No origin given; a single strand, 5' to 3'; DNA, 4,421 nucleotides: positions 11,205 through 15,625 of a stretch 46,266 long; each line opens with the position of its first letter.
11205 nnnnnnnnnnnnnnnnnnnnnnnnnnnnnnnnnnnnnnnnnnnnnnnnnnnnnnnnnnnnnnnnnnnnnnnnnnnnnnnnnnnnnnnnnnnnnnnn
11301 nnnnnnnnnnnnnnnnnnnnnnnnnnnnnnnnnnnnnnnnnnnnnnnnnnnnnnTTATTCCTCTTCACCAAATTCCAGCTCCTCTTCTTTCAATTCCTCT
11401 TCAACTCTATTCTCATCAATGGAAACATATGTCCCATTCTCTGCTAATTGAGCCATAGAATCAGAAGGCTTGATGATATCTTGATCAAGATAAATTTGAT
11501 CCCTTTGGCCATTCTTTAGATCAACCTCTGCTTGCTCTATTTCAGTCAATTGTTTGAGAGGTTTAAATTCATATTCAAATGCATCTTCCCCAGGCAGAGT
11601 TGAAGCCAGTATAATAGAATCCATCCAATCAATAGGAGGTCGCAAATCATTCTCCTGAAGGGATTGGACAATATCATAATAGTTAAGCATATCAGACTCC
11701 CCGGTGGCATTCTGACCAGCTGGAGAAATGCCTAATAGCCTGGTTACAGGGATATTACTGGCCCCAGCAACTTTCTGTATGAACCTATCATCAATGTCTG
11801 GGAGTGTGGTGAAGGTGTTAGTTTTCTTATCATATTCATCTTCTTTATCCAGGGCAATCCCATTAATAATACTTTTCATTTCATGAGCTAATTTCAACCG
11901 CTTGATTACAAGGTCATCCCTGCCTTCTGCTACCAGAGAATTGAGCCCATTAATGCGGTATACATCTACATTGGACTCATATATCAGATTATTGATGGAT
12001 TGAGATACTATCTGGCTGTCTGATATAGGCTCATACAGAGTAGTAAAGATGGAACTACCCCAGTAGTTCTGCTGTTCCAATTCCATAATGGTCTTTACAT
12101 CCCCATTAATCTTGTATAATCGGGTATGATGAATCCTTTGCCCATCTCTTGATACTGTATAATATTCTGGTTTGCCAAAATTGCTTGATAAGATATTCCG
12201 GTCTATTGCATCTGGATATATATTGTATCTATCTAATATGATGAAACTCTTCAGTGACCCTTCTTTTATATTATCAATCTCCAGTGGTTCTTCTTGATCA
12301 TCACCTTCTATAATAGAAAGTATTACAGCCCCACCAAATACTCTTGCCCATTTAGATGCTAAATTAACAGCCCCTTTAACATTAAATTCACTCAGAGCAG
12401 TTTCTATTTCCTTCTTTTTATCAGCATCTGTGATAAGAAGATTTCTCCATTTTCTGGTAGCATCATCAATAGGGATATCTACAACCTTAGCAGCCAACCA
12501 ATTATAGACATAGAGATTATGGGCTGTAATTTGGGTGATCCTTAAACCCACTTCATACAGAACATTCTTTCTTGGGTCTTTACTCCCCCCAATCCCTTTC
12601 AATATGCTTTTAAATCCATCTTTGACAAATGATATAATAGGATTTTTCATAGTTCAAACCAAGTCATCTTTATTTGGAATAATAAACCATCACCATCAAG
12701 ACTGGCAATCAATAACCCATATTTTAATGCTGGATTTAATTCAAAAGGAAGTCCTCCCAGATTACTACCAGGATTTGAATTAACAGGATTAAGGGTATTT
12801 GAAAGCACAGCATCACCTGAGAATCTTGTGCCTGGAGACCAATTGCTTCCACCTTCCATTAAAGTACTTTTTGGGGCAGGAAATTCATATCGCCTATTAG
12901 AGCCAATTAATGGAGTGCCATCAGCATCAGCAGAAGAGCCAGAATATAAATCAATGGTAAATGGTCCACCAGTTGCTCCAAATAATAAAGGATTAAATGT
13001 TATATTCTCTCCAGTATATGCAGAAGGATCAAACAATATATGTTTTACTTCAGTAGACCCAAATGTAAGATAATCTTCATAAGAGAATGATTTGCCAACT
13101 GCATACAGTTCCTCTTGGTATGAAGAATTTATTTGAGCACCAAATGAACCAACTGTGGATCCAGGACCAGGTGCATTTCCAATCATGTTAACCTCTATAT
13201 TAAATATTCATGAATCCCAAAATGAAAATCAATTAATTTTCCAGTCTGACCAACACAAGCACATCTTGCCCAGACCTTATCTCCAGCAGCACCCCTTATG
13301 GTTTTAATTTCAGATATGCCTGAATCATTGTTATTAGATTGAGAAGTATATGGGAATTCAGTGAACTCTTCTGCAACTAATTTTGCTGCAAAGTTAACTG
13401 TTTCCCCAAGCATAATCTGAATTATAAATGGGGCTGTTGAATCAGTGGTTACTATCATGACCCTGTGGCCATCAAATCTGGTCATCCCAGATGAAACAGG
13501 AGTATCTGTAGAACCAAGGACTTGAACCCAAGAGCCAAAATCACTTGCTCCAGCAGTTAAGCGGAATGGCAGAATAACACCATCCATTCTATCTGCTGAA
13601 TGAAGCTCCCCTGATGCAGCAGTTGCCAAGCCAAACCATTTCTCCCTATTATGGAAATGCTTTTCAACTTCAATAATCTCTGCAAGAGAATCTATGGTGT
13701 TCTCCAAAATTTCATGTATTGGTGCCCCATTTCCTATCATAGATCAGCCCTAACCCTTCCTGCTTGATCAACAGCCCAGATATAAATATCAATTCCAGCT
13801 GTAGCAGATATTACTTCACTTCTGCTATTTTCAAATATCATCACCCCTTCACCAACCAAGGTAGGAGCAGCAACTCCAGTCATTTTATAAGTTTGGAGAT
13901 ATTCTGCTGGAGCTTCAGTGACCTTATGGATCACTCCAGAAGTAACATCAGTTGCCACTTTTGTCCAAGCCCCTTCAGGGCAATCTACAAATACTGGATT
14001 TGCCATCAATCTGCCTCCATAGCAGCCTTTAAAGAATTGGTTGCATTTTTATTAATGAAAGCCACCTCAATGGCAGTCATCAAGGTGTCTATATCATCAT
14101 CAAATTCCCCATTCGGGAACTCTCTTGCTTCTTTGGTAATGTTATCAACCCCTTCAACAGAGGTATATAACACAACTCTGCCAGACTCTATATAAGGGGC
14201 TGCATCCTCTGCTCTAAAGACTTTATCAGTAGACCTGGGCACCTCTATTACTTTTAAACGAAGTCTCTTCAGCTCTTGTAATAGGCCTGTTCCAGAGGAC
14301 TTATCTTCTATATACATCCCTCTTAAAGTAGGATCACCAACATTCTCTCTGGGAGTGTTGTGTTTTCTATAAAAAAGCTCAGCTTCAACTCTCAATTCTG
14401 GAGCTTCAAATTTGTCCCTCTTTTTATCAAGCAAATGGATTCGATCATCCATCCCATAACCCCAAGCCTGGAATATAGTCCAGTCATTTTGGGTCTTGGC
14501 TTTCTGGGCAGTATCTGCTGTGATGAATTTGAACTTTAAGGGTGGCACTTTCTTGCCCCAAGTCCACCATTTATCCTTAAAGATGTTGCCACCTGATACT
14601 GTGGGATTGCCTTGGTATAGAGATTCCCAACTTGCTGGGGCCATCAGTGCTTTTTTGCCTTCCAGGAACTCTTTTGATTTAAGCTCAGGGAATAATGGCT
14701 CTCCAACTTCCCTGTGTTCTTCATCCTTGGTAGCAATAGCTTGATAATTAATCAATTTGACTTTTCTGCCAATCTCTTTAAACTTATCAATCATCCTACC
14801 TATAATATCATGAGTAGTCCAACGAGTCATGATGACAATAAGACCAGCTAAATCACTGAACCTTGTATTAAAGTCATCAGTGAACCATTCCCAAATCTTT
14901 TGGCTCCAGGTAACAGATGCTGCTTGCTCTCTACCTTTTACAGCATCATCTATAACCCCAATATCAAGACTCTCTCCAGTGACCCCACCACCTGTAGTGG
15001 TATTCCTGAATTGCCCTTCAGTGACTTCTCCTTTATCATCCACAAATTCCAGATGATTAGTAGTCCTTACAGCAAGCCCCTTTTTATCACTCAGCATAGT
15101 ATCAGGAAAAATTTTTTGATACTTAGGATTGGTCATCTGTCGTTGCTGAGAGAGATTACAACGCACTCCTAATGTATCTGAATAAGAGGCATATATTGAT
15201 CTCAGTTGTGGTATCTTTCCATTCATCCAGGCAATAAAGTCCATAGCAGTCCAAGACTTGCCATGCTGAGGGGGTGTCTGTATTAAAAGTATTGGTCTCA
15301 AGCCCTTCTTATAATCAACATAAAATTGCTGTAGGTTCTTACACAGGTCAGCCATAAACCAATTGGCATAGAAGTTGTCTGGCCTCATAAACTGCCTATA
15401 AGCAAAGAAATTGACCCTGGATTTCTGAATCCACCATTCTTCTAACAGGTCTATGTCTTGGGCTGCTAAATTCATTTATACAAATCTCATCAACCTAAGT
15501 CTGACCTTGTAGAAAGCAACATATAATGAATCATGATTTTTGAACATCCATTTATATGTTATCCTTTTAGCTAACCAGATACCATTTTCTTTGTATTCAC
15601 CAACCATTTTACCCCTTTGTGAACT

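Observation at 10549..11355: LamG lectin-fold protein ends with a copy of the tail-sheath N-terminal arm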

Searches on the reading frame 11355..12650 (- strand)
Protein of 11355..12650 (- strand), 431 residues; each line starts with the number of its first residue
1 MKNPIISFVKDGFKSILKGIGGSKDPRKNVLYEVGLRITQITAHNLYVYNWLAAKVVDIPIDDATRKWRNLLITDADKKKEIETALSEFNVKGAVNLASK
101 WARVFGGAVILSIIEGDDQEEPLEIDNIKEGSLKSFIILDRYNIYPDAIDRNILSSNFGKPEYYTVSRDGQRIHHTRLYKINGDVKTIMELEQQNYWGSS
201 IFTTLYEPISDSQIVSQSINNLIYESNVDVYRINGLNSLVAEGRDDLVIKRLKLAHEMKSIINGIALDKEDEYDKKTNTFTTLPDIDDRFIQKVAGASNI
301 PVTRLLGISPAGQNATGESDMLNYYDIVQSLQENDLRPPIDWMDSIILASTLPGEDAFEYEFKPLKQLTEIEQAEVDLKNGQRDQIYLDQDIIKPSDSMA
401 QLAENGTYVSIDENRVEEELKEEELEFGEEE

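Call 6: search_protein_families(library=pfam, proteins=[window:11355-12650:-], max_evalue=0.01)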
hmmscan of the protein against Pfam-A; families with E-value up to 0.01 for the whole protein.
window:11355-12650:- (431 aa): 1 family
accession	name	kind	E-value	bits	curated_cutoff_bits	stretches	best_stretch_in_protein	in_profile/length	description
PF06381.16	Phage_portal_3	-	1.6e-94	317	33.8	1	43-385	3-356/357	Phage portal protein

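Call 7: search_protein_families(library=phrogs, proteins=[window:11355-12650:-], max_evalue=0.001)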
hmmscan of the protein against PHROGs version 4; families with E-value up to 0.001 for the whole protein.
window:11355-12650:- (431 aa): 9 families
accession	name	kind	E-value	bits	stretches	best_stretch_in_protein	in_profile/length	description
phrog_146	-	head and packaging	6.1e-118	396.2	1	6-426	20-448/587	portal protein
phrog_15528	-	head and packaging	6.2e-55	187.9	1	10-406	33-454/794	portal protein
phrog_12751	-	unknown function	1.2e-35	124.1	1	193-427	6-243/283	-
phrog_15615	-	head and packaging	4.2e-29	102.3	1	10-200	6-193/194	virion structural protein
phrog_4660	-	head and packaging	3.6e-24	86.2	1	47-419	117-495/765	minor head protein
phrog_220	-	head and packaging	8.7e-18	64.7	1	55-337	67-366/1338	minor head protein and DNA pilot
phrog_30637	-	unknown function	3.9e-16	59.1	1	170-418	2-255/1119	-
phrog_28295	-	unknown function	7.5e-05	24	1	75-116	13-54/54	-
phrog_37066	-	unknown function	0.00061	20.7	0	8-65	21-78/91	-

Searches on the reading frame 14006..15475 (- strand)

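Call 6: search_protein_families(library=pfam, proteins=[window:14006-15475:-], max_evalue=0.01)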
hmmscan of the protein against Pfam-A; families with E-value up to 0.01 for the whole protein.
window:14006-15475:- (489 aa): 2 families
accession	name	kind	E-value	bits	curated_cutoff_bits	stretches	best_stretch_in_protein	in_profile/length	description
PF03237.21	Terminase_6N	-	1.1e-10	42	22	1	65-303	2-212/215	Terminase large subunit, T4likevirus-type, N-terminal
PF17289.8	Terminase_6C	-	7e-08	33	22.6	1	318-469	1-152/155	Terminase RNaseH-like domain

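Call 7: search_protein_families(library=phrogs, proteins=[window:14006-15475:-], max_evalue=0.001)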
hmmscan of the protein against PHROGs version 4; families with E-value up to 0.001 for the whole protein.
window:14006-15475:- (489 aa): 5 families
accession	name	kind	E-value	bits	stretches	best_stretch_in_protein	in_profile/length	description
phrog_38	-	head and packaging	2.5e-85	288.7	1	8-477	261-708/760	terminase large subunit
phrog_5573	-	head and packaging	3.5e-41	142.3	1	233-478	6-240/250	terminase large subunit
phrog_4758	-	head and packaging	5.8e-41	141.4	1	21-252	21-241/243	terminase large subunit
phrog_30251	-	head and packaging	9.7e-27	94.5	1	19-249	17-242/799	terminase large subunit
phrog_12171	-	head and packaging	0.00016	22.7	0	392-469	18-92/110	terminase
